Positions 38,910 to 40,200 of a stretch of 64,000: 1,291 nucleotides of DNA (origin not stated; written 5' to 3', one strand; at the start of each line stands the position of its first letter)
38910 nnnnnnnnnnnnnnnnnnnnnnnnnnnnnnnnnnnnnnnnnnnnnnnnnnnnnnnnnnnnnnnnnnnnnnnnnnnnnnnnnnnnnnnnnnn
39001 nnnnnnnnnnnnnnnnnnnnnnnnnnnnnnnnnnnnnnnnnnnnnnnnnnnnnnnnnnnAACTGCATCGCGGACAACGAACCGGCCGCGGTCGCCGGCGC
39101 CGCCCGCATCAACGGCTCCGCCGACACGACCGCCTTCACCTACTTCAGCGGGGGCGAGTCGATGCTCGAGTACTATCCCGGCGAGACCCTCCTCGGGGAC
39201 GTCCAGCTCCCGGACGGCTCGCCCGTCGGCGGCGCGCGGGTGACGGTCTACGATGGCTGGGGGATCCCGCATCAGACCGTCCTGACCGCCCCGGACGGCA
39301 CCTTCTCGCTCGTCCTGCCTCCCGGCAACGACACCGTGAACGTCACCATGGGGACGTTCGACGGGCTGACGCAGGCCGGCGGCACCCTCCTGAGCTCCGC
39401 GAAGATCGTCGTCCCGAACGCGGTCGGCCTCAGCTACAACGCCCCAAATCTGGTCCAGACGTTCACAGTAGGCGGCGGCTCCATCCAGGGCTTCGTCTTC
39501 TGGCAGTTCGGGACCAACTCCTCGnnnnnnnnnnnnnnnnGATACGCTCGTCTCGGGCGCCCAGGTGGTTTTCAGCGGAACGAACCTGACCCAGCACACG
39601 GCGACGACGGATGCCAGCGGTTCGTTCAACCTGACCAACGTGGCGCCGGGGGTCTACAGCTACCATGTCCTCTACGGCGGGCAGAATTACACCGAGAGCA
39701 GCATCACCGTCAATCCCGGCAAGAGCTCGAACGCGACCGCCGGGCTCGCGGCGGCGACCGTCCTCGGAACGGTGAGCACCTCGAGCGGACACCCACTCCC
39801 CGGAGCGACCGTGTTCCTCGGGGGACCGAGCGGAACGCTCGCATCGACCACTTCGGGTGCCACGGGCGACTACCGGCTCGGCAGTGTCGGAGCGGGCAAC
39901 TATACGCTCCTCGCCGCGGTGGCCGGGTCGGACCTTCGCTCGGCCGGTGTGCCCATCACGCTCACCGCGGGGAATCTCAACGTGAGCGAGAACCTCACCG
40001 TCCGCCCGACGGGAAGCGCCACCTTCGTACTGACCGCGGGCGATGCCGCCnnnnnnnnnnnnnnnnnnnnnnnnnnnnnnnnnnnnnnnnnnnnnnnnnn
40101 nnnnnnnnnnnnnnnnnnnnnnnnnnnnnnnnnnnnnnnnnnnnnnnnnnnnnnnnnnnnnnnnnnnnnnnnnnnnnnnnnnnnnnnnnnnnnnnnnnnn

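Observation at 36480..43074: Giant AglB: STT3 oligosaccharyltransferase fused to a ~1,200-aa sequon-dense Ig-like repeat array with its own membrane anchor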

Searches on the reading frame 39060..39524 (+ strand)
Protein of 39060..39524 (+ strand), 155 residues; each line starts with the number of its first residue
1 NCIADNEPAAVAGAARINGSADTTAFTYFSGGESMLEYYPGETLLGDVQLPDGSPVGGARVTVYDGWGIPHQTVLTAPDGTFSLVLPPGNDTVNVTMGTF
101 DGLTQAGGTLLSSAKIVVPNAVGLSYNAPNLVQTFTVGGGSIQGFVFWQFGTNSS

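Call 28: search_protein_families(library=pfam, proteins=[window:39060-39524:+], max_evalue=0.05)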
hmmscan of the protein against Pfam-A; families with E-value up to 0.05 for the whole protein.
window:39060-39524:+ (155 aa): 2 families
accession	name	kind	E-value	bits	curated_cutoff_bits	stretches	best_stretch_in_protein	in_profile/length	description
PF13620.12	CarboxypepD_reg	-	3e-09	37.5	32.3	1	43-109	1-68/82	Carboxypeptidase regulatory-like domain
PF17936.7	Big_6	-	0.029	15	27.6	0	53-95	19-64/83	Bacterial Ig domain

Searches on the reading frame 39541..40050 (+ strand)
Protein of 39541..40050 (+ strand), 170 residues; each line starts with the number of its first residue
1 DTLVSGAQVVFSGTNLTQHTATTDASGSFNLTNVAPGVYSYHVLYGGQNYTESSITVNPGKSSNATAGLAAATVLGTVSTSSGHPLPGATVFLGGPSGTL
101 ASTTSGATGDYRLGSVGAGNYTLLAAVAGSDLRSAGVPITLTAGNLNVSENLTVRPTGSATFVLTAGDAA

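Call 28: search_protein_families(library=pfam, proteins=[window:39541-40050:+], max_evalue=0.05)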
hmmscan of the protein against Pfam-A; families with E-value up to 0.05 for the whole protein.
window:39541-40050:+ (170 aa): 11 families
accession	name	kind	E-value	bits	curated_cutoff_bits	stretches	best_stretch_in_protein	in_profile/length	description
PF13620.12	CarboxypepD_reg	-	1.9e-22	79.8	32.3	2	73-144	1-72/82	Carboxypeptidase regulatory-like domain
PF13715.12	CarbopepD_reg_2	-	9.8e-14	51.6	32.2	2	76-131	3-56/88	CarboxypepD_reg-like domain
PF14686.12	fn3_3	-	2.7e-07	30.7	24.4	1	14-64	21-74/75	Polysaccharide lyase family 4, domain II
PF17210.9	SdrD_B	-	8.4e-07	29.6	29.7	1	4-67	24-89/112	SdrD B-like domain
PF17802.7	SpaA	-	5e-06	27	23.1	0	13-40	28-55/91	Prealbumin-like fold domain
PF02369.22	Big_1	-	5.6e-06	26.8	34.9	1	57-134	4-87/93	Bacterial Ig-like domain (group 1)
PF09430.16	EMC7_beta-sandw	-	2.2e-05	25.1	26.6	1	3-68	6-71/122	ER membrane protein complex subunit 7, beta-sandwich domain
PF22904.2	NOMO1-like_2nd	-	0.0024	18.4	27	0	81-154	12-89/90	BOS complex subunit NOMO1-like, second beta sandwich domain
PF24025.1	Ig_DR_A0283-like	-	0.0055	17.4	27.1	0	15-55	34-72/102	DR_A0283-like, Ig-like domain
PF09134.16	Invasin_D3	-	0.011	16.7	33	1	50-143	2-97/98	Invasin, domain 3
PF00775.27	Dioxygenase_C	-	0.042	13.7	27.3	0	14-41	72-98/182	Dioxygenase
